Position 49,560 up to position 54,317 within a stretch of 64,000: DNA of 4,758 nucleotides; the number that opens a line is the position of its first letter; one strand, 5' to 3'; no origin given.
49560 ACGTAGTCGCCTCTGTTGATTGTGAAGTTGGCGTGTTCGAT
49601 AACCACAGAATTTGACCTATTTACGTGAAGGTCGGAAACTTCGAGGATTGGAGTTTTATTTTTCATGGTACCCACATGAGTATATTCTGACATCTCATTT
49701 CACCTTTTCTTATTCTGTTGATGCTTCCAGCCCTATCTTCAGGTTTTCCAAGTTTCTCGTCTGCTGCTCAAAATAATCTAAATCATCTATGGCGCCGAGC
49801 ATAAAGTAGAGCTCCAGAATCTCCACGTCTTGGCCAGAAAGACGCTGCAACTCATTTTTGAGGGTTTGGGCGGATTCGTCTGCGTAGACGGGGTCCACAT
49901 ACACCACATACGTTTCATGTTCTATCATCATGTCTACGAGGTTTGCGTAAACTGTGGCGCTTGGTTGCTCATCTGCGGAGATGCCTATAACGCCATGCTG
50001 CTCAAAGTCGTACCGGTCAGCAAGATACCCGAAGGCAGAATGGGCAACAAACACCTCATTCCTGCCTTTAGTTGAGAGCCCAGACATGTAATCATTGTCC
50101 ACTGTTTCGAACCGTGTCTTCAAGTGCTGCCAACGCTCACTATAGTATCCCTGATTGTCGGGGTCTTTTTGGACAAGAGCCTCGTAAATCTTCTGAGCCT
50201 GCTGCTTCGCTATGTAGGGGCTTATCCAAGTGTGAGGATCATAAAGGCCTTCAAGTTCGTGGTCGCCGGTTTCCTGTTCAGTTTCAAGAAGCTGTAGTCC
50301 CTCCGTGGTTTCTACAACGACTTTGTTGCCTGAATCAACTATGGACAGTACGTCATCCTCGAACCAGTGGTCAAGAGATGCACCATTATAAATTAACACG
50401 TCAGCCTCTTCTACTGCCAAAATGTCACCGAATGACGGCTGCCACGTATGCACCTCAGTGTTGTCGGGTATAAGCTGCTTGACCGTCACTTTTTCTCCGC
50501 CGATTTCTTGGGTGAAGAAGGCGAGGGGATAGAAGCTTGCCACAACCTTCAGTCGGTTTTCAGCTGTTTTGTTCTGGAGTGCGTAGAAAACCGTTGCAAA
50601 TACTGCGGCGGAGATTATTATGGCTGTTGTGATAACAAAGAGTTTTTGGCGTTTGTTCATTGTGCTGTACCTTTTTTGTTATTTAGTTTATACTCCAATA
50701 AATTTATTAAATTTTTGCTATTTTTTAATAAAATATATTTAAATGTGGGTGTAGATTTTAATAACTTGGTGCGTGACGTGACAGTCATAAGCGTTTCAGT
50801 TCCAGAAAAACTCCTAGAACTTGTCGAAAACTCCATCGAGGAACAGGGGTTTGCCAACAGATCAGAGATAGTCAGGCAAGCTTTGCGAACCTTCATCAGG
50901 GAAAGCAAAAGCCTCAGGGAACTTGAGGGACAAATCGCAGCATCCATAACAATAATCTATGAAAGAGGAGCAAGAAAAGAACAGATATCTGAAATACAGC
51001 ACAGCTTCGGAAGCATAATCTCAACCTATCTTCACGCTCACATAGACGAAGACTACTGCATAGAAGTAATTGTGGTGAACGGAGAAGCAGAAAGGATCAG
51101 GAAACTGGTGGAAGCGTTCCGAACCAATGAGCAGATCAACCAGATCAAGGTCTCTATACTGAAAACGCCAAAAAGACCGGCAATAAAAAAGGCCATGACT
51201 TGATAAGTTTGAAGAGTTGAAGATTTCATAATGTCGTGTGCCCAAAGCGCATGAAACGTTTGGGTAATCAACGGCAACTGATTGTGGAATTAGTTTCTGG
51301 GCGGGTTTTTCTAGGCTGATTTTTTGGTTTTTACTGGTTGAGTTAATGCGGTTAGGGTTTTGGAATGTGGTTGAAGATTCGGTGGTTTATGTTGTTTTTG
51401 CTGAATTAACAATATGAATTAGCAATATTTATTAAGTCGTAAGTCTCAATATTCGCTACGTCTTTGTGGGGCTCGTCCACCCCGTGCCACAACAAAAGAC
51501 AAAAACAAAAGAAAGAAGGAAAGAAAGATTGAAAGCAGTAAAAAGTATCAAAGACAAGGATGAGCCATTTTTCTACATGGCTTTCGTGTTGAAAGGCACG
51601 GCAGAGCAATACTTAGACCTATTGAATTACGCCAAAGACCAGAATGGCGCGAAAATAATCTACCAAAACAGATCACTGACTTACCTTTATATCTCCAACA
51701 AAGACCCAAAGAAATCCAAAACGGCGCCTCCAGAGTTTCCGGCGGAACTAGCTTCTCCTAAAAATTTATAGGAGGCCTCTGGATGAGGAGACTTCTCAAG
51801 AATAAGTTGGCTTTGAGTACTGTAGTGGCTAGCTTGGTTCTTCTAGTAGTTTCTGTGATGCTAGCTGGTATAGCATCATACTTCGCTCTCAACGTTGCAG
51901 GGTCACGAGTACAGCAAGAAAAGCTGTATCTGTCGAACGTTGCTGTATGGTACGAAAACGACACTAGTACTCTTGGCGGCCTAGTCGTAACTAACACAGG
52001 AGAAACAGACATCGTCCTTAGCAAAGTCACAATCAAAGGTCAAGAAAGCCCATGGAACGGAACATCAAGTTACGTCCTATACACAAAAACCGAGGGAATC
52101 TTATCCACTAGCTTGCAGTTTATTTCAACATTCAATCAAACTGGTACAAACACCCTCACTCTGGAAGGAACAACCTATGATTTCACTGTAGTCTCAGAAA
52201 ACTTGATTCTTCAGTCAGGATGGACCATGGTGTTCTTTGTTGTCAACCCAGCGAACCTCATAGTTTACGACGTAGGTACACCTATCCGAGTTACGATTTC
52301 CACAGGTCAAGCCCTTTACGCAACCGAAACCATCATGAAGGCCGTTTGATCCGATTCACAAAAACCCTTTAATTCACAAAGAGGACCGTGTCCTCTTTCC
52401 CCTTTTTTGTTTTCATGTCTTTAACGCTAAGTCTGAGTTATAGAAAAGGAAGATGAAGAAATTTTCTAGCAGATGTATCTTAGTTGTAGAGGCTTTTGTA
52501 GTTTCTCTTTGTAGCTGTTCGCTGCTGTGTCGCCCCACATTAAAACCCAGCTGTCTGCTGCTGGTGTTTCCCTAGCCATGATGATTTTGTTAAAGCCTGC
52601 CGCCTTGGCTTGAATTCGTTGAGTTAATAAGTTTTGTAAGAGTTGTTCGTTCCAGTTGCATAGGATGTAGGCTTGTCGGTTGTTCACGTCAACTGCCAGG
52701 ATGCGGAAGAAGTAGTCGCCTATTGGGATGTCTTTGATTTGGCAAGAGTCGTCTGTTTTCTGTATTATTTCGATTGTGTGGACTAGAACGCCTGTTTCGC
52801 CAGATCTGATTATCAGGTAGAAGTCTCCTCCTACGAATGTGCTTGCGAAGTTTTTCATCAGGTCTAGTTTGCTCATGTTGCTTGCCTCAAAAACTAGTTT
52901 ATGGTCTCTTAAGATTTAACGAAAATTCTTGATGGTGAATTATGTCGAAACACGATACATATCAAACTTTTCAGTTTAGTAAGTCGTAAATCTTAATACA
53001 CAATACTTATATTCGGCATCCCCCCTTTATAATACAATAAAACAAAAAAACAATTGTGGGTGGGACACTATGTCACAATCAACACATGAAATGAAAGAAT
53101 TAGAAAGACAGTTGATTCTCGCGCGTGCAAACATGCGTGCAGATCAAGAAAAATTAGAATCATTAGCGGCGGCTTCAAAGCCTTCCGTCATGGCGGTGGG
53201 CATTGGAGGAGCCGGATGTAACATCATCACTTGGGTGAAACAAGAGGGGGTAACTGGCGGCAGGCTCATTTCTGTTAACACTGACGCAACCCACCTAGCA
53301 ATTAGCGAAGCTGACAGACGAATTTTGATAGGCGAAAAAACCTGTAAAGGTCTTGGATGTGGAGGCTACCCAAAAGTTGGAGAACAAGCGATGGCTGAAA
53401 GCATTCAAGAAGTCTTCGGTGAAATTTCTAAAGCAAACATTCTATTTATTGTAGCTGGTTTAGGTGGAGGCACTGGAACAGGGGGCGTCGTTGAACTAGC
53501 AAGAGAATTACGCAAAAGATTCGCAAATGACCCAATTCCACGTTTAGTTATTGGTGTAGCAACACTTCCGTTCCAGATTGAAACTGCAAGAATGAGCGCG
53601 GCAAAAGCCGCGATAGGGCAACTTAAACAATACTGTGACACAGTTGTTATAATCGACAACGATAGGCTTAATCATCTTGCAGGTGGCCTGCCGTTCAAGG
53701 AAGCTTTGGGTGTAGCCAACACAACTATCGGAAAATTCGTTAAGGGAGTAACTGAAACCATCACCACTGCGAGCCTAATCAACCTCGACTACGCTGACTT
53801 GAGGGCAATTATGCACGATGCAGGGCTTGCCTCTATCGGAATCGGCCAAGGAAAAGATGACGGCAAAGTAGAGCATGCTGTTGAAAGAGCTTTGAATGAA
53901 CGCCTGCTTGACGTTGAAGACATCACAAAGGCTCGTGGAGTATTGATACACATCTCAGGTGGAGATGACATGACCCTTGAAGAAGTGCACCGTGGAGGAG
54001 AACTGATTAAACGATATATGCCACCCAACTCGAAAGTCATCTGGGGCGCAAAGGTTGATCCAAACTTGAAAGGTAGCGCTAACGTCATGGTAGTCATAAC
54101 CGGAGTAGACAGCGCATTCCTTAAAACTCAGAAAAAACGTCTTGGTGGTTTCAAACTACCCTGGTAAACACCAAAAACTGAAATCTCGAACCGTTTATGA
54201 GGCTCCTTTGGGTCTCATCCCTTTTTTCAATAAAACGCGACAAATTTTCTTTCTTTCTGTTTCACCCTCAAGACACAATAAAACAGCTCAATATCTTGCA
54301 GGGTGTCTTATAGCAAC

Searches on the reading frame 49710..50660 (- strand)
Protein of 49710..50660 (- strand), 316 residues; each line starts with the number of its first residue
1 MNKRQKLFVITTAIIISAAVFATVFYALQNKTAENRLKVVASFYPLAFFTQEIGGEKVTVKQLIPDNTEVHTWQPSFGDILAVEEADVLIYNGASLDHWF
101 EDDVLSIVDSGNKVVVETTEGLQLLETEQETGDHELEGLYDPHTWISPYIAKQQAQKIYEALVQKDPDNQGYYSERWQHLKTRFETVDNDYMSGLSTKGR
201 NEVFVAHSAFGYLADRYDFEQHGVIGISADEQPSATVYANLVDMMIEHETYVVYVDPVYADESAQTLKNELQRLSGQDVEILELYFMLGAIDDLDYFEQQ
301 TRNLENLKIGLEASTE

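Call 64: search_protein_families(library=pfam, proteins=[window:49710-50660:-], max_evalue=0.00001)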
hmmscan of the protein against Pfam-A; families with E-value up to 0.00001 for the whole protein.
window:49710-50660:- (316 aa): 1 family
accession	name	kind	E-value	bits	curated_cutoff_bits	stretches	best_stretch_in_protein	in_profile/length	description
PF01297.22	ZnuA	-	2.7e-64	217.6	29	1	39-308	1-261/263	Zinc-uptake complex component A periplasmic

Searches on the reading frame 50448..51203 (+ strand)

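Call 64: search_protein_families(library=pfam, proteins=[window:50448-51203:+], max_evalue=0.00001)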
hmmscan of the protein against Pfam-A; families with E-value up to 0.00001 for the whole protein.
window:50448-51203:+ (251 aa): 2 families
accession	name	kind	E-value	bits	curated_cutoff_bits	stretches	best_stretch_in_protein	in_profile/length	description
PF08753.17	NikR_C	-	2.8e-18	66.3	22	1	165-237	2-76/77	NikR C terminal nickel binding domain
PF01402.27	RHH_1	-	4.7e-08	33.2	20.5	1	114-150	2-37/39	Ribbon-helix-helix protein, copG family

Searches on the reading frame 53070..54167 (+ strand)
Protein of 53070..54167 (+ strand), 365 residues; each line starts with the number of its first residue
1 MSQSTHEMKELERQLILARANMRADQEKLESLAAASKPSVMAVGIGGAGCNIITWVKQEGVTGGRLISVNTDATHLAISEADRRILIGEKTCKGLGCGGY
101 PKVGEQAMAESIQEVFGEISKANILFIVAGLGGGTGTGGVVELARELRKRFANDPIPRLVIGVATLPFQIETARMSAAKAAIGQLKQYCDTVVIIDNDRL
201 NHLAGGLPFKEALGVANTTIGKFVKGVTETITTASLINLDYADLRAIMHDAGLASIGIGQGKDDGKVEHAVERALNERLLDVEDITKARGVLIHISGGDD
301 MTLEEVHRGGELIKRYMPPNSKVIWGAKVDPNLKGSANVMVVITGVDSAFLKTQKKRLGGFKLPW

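Call 64: search_protein_families(library=pfam, proteins=[window:53070-54167:+], max_evalue=0.00001)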
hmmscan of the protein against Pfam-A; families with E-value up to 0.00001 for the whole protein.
window:53070-54167:+ (365 aa): 2 families
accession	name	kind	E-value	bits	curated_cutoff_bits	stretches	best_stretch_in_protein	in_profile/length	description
PF00091.31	Tubulin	-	8.6e-35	121.2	33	1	40-203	2-188/190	Tubulin/FtsZ family, GTPase domain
PF12327.13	FtsZ_C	-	6.5e-27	94.1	27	1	252-347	1-95/95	FtsZ family, C-terminal domain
